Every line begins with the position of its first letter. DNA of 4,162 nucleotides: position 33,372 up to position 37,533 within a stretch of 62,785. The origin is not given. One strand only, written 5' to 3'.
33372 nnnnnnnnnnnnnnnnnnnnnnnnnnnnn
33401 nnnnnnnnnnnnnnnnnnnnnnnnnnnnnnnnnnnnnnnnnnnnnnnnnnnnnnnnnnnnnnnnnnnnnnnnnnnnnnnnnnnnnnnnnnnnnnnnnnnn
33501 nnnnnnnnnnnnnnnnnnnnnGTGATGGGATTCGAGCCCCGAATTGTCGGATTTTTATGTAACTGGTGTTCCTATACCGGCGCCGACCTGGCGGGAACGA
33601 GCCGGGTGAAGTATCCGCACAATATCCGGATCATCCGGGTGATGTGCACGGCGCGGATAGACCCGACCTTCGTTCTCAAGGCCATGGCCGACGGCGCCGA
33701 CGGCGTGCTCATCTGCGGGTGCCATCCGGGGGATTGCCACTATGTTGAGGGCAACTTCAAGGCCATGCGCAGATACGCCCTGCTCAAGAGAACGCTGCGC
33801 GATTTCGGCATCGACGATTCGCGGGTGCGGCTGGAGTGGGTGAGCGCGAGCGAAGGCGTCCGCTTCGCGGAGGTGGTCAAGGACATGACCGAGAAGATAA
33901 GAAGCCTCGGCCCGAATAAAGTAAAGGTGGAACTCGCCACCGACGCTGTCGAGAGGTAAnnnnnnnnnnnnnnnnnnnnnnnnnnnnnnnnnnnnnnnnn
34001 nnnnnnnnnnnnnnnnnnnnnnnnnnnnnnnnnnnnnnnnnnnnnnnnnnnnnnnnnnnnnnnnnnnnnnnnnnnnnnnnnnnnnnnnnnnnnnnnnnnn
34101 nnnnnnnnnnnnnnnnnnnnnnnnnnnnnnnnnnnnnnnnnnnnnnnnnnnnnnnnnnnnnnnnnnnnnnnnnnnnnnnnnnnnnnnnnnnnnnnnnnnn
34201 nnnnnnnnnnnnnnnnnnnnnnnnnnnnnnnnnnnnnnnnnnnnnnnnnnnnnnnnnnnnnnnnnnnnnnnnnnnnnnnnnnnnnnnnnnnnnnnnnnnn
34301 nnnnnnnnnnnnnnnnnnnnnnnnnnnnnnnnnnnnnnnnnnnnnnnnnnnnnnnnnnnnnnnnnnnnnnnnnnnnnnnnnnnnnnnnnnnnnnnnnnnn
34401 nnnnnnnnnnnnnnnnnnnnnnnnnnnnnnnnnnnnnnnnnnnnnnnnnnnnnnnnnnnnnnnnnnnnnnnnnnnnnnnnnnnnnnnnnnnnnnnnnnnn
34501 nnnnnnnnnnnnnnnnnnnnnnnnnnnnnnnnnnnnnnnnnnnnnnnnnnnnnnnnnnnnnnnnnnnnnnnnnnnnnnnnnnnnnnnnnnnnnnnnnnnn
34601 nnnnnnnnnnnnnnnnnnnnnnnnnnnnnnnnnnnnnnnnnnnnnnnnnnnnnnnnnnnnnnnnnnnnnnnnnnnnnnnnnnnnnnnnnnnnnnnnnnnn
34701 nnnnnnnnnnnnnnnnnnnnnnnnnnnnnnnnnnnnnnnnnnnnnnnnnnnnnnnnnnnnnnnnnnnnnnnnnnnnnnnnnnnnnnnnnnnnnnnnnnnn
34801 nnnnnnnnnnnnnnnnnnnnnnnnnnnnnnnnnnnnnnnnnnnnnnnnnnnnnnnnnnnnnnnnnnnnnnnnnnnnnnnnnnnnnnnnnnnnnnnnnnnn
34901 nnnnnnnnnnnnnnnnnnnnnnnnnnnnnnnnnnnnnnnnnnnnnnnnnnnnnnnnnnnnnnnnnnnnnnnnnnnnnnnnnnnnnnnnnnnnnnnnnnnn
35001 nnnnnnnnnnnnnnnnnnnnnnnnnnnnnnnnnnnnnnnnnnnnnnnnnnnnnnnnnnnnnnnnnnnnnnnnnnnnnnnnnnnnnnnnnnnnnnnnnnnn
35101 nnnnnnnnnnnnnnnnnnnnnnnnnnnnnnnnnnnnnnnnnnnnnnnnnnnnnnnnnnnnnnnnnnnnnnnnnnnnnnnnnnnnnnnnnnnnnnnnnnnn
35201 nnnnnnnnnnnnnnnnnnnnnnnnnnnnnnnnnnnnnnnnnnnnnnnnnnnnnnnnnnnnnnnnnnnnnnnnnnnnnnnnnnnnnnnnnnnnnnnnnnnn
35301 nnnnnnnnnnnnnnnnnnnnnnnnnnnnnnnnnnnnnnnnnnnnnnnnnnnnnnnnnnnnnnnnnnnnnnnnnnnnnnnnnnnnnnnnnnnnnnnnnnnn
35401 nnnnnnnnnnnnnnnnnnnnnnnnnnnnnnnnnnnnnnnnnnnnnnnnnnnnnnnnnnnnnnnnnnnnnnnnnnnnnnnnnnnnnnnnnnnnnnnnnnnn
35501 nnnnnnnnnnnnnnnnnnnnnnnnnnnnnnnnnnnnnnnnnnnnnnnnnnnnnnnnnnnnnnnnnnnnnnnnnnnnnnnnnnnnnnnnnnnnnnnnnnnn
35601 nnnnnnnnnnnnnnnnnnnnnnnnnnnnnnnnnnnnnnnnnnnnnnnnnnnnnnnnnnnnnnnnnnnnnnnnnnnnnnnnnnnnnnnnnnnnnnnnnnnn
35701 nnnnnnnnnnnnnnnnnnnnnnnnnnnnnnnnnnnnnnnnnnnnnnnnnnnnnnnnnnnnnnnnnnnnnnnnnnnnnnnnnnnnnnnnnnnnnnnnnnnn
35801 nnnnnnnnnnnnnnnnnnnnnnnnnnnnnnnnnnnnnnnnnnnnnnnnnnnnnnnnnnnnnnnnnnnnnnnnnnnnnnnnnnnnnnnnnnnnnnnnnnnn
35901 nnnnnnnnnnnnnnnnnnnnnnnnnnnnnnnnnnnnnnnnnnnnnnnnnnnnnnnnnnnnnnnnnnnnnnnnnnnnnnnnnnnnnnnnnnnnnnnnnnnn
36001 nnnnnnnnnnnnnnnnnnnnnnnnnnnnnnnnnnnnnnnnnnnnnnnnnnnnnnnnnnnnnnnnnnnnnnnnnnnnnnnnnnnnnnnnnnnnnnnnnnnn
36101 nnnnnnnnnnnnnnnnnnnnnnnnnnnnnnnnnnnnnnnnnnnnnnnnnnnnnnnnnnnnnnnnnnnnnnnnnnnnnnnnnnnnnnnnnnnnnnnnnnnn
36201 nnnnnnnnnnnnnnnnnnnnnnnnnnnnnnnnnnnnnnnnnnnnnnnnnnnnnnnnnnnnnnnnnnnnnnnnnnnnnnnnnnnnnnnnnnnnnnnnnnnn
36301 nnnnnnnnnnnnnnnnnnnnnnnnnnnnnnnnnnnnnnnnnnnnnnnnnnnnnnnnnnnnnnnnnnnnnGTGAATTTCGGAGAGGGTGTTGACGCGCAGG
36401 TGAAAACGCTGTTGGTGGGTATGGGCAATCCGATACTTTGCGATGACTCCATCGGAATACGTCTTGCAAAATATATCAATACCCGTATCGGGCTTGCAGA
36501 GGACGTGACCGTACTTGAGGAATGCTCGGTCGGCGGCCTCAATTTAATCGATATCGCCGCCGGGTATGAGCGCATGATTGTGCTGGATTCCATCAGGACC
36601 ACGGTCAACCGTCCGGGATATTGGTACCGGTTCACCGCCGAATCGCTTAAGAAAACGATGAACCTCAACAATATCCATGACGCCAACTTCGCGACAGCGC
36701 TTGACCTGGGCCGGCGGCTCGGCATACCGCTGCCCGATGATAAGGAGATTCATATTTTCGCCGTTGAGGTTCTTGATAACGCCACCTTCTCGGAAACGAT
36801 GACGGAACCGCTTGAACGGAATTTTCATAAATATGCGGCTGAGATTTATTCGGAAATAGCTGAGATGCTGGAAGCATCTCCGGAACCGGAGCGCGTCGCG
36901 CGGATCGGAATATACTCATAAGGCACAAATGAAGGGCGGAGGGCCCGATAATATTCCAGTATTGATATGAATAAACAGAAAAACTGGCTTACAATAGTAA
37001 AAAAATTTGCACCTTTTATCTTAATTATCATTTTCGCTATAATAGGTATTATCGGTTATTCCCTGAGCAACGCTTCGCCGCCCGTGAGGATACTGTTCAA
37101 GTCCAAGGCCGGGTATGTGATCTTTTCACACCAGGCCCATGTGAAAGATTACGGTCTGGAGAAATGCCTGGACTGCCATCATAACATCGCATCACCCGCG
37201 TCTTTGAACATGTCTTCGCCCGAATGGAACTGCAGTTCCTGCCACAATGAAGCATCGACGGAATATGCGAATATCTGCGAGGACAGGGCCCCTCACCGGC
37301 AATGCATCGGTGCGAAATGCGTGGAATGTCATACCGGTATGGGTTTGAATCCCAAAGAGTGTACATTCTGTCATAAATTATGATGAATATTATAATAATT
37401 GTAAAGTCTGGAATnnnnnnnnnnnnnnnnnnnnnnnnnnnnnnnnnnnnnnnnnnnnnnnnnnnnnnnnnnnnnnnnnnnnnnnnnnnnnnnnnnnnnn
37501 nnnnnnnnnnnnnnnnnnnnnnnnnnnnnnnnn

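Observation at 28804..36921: Qmo-like trio (QmoA-like, QmoC-like, QmoB-like) operonically fused to an MvhDGA [NiFe] hydrogenase instead of HdrBC or AprAB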

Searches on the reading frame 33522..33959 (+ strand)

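Call 4: search_protein_families(library=pfam, proteins=[window:33522-33959:+], max_evalue=0.01)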
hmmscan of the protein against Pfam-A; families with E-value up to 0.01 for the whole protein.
window:33522-33959:+ (145 aa): 1 family
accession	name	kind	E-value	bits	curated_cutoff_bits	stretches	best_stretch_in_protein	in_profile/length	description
PF02662.21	FlpD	-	1.7e-55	186.7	22.3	1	8-130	1-123/123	Methyl-viologen-reducing hydrogenase, delta subunit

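Call 5: search_protein_families(library=ncbifam, proteins=[window:33522-33959:+], max_evalue=0.001)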
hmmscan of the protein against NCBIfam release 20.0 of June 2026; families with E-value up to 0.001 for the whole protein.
window:33522-33959:+ (145 aa): 4 families
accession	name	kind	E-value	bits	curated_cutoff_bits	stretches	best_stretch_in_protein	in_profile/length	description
NF040770.1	hetero_SS_HdrA2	exception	7.3e-56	189.7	1100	1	5-133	647-775/777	CoB-CoM heterodisulfide reductase HdrA2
NF045873.1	F420_non_VhuD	exception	5.1e-41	139.9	215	1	5-135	1-131/132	F420-non-reducing hydrogenase iron-sulfur subunit VhuD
NF041891.1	hdrA_Methbact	equivalog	3.6e-14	51.9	1300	1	5-128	643-760/762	ferredoxin:CoB-CoM heterodisulfide reductase subunit HdrA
NF041778.1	hetero_SS_HdrA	equivalog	2.8e-05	22.1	1400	1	8-76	656-723/771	ferredoxin:CoB-CoM heterodisulfide reductase subunit HdrA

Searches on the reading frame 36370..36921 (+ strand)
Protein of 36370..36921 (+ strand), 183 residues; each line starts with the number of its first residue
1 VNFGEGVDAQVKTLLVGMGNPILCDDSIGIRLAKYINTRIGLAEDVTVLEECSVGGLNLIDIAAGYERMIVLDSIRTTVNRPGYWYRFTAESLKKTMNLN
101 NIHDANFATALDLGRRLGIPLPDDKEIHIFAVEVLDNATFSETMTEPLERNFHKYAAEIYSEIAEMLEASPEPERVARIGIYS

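Call 4: search_protein_families(library=pfam, proteins=[window:36370-36921:+], max_evalue=0.01)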
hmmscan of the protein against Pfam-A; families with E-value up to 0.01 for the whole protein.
window:36370-36921:+ (183 aa): 1 family
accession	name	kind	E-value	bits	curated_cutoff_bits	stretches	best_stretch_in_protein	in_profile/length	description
PF01750.23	HycI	-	2.6e-07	31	23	1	30-160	1-128/130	Hydrogenase maturation protease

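Call 5: search_protein_families(library=ncbifam, proteins=[window:36370-36921:+], max_evalue=0.001)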
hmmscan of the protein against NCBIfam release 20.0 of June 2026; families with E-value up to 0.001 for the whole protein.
window:36370-36921:+ (183 aa): 6 families
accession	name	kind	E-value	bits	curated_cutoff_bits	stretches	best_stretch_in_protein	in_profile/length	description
TIGR00072.1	hydrog_prot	superfamily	7.5e-21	74.7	47.45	1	14-162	1-144/145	hydrogenase maturation protease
NF045519.1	NiFeSe_H2_mat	exception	2.1e-14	53.6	190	1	12-167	2-151/152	NiFeSe hydrogenase maturation protease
TIGR00140.1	hupD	subfamily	1.5e-13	50.9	151.8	1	14-165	2-149/151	HyaD/HybD family hydrogenase maturation endopeptidase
NF007777.0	PRK10466.1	equivalog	6.5e-10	39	190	1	12-85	2-74/164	HyaD/HybD family hydrogenase maturation endopeptidase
TIGR00130.1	frhD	equivalog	1e-05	25.6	134.95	1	12-112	4-105/153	coenzyme F420-reducing hydrogenase, FrhD protein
NF007616.0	PRK10264.1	equivalog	2.9e-05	23.8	261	1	12-112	5-105/195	hydrogenase 1 maturation protease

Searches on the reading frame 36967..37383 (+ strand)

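Call 4: search_protein_families(library=pfam, proteins=[window:36967-37383:+], max_evalue=0.01)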
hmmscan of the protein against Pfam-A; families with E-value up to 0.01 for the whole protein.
window:36967-37383:+ (138 aa): 3 families
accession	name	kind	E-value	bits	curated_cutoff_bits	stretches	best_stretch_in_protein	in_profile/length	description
PF02085.21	Cytochrom_CIII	-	5.1e-08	33.6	22.9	1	46-136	16-101/101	Class III cytochrome C family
PF14522.11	Cytochrome_C7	-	1.2e-05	25.5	24.8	1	51-123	1-67/67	Cytochrome c7 and related cytochrome c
PF14537.11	Cytochrom_c3_2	-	0.0058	17.5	25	1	66-137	8-79/79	Cytochrome c3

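Call 5: search_protein_families(library=ncbifam, proteins=[window:36967-37383:+], max_evalue=0.001)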
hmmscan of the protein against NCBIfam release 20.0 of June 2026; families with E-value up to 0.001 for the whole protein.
window:36967-37383:+ (138 aa): 4 families
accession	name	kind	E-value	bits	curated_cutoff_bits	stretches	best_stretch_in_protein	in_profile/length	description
NF045722.1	c3_cytochr_TmcA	equivalog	1.8e-10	40.8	114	1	45-137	38-125/125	acidic tetraheme cytochrome c3 TmcA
NF043011.1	CytC7_Geobact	equivalog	1.6e-06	28.5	120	0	30-73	12-53/89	cytochrome c7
TIGR04257.1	nanowire_3heme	domain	4.7e-05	23.5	40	1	43-97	4-62/75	c(7)-type cytochrome triheme domain-containing protein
NF041781.1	mnquin_red_QrcA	equivalog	0.00046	19.8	180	1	28-98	13-76/174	menaquinone reductase multiheme cytochrome c subunit QrcA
